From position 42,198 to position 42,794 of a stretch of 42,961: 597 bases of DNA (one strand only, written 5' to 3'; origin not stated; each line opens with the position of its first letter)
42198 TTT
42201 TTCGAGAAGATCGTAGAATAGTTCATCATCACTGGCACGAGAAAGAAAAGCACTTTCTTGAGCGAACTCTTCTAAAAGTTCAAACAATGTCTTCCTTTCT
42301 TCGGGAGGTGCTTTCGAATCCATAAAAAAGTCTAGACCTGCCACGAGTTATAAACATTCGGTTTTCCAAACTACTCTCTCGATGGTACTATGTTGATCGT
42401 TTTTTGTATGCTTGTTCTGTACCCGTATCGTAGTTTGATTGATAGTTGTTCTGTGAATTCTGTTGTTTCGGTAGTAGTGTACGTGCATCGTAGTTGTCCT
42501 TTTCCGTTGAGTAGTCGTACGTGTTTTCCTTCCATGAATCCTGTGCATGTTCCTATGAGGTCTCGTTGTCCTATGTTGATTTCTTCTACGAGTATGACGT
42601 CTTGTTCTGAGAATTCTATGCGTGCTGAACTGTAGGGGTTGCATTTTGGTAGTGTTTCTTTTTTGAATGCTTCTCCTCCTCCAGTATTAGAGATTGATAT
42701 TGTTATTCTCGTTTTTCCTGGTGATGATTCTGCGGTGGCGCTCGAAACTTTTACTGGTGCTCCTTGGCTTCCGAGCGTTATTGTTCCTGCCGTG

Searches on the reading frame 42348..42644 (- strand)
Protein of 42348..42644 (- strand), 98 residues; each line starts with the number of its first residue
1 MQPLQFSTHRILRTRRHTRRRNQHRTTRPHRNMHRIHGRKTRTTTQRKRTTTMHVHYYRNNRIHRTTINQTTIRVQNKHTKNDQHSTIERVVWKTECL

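Call 33: find_encoding_contigs(protein=window:42348-42644:-, flank=10000, max_places=6)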
Protein window:42348-42644:- (98 aa): no gene with exactly this product is on record in the collection.

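Call 39: search_protein_families(library=pfam, max_evalue=0.01, proteins=[window:42348-42644:-])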
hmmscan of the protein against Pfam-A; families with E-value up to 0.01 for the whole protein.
window:42348-42644:- (98 aa): 0 families
